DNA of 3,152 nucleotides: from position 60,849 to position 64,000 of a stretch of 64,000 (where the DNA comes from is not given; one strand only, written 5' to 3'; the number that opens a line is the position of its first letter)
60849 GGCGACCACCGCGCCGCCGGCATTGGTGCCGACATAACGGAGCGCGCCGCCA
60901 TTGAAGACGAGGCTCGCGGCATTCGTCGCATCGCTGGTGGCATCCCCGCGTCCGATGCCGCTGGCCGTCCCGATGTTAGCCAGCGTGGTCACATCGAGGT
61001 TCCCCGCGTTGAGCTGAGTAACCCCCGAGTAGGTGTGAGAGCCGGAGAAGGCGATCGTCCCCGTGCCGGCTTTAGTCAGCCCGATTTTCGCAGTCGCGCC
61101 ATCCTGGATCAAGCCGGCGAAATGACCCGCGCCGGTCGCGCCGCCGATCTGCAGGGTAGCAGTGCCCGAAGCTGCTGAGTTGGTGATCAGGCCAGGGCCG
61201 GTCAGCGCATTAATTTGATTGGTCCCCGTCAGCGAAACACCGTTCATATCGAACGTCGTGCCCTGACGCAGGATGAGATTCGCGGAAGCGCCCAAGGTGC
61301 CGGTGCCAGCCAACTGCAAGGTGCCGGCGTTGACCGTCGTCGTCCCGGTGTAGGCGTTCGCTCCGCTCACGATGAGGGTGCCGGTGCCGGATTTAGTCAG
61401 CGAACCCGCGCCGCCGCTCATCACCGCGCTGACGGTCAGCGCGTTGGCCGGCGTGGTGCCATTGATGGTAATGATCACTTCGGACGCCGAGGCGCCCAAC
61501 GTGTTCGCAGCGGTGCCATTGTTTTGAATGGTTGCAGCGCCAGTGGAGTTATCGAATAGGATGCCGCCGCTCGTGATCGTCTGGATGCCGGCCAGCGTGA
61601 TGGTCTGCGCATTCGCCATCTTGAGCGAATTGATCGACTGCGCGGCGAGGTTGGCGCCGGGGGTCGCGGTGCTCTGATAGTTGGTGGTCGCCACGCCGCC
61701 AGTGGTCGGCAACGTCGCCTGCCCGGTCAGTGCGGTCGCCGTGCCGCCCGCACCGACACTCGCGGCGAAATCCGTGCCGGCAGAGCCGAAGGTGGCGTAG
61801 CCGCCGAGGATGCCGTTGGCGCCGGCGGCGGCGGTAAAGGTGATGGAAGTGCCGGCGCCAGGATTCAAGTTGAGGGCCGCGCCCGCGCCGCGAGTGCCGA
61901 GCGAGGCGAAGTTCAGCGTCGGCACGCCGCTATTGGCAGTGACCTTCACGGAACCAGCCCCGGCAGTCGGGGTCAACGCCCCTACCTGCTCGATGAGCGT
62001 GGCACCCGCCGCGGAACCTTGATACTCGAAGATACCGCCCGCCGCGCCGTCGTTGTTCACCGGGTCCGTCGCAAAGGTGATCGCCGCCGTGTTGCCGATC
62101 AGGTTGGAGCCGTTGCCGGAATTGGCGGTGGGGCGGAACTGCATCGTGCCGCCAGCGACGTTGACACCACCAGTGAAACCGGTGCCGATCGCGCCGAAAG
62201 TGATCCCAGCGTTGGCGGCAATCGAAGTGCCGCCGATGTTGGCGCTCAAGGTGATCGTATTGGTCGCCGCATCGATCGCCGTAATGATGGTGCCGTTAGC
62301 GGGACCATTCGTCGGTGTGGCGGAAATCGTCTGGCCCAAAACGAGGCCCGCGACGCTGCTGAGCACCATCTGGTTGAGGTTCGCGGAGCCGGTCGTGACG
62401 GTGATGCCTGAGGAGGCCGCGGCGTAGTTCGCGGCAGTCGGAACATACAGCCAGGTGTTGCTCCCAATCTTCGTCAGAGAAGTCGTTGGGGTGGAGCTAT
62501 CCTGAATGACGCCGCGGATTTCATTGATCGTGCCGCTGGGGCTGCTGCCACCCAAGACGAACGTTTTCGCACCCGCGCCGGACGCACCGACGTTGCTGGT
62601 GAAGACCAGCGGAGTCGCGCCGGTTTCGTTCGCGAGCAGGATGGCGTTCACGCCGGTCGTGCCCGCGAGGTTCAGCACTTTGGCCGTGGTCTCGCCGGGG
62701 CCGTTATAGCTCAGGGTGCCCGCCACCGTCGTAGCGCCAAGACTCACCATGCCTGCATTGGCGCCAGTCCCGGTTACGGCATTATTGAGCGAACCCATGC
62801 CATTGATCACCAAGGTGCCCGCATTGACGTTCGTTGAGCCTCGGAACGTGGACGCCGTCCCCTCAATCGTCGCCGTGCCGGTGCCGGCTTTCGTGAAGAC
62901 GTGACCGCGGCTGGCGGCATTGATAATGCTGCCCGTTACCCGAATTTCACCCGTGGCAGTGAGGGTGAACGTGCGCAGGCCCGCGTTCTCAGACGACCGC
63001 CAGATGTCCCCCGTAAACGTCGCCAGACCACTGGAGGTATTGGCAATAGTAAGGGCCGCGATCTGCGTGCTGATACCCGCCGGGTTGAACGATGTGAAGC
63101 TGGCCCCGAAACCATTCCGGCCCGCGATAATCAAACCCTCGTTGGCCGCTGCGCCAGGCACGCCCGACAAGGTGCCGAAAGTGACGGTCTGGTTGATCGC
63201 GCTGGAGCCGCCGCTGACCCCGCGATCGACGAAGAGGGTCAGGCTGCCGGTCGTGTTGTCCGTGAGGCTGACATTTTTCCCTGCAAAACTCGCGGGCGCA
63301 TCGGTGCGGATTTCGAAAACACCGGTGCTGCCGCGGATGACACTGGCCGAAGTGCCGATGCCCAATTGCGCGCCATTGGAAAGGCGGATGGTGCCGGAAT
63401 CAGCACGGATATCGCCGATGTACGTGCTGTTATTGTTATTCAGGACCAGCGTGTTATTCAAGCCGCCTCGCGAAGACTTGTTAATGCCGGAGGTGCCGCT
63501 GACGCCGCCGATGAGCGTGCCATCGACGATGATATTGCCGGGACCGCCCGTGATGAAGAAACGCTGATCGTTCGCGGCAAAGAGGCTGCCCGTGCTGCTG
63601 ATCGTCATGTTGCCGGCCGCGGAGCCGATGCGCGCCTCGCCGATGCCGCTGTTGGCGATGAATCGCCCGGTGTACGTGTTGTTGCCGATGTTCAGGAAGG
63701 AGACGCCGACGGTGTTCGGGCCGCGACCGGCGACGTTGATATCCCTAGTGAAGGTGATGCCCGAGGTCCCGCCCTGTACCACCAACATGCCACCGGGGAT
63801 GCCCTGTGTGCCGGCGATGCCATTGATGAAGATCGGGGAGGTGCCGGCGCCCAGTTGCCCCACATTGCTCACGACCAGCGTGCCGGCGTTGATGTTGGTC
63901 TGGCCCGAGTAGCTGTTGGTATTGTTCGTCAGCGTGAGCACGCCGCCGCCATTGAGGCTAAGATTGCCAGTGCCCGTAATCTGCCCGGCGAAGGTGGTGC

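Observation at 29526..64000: ORF of more than 34.4 kb encoding an apparently cysteine-free beta-helical protein that is not a classical autotransporter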

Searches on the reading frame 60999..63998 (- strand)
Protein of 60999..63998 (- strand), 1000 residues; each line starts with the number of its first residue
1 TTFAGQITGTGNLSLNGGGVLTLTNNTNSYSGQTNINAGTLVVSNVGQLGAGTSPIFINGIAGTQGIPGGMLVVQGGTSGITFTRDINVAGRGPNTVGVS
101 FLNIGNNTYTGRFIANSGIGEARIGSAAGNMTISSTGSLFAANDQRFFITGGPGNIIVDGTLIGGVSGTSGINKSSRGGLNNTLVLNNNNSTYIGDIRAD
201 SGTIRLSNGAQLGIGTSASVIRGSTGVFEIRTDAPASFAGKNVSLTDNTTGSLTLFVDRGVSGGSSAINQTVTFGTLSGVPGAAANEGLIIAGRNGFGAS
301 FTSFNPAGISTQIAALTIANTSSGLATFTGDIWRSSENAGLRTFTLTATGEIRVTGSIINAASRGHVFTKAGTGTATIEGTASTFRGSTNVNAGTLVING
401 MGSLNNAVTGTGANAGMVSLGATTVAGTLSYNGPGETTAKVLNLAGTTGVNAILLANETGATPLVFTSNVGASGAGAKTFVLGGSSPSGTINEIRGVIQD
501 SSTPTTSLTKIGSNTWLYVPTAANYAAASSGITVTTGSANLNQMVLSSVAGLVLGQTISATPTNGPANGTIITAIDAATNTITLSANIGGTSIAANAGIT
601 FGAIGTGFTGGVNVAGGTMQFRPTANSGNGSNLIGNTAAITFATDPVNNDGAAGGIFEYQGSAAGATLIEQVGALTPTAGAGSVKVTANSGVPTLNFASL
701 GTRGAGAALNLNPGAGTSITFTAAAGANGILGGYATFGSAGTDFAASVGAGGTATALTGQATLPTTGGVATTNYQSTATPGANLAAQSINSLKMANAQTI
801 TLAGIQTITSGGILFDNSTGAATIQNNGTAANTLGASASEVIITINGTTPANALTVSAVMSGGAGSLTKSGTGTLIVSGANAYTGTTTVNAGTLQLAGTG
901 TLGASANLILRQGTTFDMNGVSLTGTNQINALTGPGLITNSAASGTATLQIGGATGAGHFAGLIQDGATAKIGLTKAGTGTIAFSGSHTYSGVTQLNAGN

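Call 73: find_related_loci(query=window:60999-63998:-, collection=metagenome_contigs, flank=10000)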
Query window:60999-63998:- (1000 aa) in metagenome_contigs; peptide patterns used: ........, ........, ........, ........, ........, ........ (x = any residue, [..] = any of these).
214 stretches matched a pattern, but none encodes a relative of the query by tblastn (E <= 1e-3).

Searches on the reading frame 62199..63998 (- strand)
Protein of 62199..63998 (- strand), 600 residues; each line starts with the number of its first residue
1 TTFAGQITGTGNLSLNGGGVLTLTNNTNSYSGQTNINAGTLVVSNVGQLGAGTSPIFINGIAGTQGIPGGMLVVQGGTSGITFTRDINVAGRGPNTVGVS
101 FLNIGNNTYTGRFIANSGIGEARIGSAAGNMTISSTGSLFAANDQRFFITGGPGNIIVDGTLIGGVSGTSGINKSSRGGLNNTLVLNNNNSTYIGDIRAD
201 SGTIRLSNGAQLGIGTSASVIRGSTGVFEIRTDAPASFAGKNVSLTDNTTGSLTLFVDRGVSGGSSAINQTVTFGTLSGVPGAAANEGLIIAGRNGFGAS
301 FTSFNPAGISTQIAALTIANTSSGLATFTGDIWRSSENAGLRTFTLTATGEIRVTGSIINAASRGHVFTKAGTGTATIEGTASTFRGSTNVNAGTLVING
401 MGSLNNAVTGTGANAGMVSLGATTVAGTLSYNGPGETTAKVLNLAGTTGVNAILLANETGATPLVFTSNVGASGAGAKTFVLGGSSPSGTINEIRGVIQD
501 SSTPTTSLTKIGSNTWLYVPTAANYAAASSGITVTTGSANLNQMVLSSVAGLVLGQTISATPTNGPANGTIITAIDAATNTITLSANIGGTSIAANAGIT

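Call 74: find_homologous_proteins(query=window:62199-63998:-, max_evalue=1e-10)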
Query window:62199-63998:- (600 aa): 9 proteins with E <= 1e-10 among 8000 candidates.
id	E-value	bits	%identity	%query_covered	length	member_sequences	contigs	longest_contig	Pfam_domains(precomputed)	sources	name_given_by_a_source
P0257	2.4e-46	177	40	73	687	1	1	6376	PF12951.14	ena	-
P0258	1.5e-44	171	37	75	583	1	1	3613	PF12951.14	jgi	jgi:autotransporter-associated beta strand protein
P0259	1.6e-18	85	34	76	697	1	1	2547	PF12951.14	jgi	jgi:autotransporter-associated beta strand protein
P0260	1.5e-13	69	38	33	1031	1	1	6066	PF12951.14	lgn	-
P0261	4.0e-13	67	50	22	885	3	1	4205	PF12951.14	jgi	jgi:autotransporter-associated beta strand protein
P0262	3.2e-12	64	39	35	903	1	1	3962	PF12951.14,PF00404.25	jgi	-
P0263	4.4e-12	64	37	35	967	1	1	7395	PF12951.14,PF00404.25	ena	-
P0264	4.8e-12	64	34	33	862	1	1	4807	PF12951.14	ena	-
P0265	5.9e-11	60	40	32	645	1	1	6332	PF12951.14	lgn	-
